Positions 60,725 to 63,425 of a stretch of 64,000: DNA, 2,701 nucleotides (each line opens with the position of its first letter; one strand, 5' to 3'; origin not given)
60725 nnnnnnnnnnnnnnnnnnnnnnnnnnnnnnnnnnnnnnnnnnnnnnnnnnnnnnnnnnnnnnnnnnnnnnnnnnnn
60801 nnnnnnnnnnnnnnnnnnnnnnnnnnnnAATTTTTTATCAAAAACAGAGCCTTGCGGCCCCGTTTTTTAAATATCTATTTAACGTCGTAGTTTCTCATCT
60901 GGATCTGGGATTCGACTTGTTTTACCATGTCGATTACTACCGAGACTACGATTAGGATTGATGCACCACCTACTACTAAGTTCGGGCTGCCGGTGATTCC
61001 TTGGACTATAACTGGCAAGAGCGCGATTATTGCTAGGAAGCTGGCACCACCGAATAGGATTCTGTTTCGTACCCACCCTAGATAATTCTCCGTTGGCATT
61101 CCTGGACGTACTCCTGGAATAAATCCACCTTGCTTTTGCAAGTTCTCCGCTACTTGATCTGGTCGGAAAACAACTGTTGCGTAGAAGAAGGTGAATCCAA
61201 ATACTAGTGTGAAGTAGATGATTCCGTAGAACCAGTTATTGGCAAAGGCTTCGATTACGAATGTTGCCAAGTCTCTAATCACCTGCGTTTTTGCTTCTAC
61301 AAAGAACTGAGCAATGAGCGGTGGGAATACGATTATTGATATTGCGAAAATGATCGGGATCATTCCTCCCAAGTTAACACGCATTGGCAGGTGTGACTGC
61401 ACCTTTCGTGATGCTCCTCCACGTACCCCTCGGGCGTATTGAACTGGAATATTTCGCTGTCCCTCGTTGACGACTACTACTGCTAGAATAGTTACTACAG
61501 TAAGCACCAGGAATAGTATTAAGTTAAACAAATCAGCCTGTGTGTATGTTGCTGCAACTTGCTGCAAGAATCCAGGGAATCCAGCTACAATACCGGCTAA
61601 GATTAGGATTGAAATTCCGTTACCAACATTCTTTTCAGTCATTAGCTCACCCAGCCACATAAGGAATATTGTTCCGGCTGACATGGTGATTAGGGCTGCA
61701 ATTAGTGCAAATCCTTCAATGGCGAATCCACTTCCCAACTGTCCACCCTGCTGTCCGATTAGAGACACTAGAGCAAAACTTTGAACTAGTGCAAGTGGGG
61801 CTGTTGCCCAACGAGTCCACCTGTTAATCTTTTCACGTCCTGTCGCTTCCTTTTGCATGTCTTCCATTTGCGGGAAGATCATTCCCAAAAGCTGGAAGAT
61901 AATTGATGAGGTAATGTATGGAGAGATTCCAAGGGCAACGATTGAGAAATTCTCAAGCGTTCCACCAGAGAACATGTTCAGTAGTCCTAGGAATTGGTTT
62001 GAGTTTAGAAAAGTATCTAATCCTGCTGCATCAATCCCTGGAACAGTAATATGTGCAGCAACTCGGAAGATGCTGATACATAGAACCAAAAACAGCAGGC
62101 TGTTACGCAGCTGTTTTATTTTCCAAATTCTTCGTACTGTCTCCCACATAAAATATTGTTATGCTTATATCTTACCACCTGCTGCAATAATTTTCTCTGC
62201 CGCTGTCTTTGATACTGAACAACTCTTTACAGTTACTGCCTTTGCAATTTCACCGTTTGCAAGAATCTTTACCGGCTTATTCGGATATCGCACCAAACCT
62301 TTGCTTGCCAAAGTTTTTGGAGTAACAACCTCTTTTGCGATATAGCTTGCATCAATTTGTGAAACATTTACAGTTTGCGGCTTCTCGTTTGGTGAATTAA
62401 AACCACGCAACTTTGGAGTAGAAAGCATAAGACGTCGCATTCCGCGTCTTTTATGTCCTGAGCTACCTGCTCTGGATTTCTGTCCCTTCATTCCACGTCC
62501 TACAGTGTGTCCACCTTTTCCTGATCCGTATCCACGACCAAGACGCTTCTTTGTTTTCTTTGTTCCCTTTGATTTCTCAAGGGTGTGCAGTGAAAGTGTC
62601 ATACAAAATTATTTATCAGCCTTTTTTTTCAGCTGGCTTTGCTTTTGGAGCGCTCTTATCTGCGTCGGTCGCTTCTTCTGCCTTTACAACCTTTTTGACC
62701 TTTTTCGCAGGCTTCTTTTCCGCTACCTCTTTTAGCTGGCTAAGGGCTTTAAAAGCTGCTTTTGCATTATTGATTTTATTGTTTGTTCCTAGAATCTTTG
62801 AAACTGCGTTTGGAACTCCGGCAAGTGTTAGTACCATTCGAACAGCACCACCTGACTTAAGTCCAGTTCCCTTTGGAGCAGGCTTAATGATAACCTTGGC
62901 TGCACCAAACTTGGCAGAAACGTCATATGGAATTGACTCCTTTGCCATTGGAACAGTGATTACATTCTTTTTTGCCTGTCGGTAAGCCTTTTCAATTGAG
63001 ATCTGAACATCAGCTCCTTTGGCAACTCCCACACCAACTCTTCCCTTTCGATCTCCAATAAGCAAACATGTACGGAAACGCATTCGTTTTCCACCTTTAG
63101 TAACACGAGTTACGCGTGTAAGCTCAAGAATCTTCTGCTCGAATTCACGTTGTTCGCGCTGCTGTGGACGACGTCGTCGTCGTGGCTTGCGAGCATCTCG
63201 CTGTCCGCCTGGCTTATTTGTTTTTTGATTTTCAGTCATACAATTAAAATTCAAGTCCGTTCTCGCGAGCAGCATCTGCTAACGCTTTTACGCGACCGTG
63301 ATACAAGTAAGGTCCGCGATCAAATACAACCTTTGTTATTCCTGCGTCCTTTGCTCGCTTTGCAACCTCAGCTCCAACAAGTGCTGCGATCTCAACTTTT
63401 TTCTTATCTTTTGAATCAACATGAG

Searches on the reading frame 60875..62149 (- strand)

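Call 51: search_protein_families(library=pfam, proteins=[window:60875-62149:-], max_evalue=0.00001)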
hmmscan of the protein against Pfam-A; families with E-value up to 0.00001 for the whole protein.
window:60875-62149:- (424 aa): 1 family
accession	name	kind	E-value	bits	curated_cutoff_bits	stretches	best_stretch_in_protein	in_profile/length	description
PF00344.25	SecY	-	1.5e-96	323.9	32.2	1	69-409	1-306/306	SecY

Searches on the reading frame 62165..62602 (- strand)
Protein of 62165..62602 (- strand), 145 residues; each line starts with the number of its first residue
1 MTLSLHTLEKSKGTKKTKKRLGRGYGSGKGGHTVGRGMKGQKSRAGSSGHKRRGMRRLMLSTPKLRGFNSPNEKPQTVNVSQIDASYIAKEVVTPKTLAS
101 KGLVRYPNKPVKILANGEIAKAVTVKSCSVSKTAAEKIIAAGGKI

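Call 51: search_protein_families(library=pfam, proteins=[window:62165-62602:-], max_evalue=0.00001)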
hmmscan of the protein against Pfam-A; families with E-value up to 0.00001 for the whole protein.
window:62165-62602:- (145 aa): 1 family
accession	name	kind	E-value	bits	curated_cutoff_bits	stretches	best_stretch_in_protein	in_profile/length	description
PF00828.25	Ribosomal_L27A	-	2.9e-15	56.9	21.5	1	78-145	2-71/72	Ribosomal proteins 50S-L15, 50S-L18e, 60S-L27A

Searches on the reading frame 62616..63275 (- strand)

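Call 51: search_protein_families(library=pfam, proteins=[window:62616-63275:-], max_evalue=0.00001)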
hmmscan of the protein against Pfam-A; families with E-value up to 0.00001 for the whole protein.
window:62616-63275:- (219 aa): 2 families
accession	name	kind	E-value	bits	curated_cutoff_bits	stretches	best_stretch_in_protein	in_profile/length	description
PF03719.21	Ribosomal_S5_C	-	3.9e-23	81.1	21.5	1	121-186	1-66/71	Ribosomal protein S5, C-terminal domain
PF00333.26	Ribosomal_S5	-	1.3e-21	76.8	27.1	1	45-109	1-65/65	Ribosomal protein S5, N-terminal domain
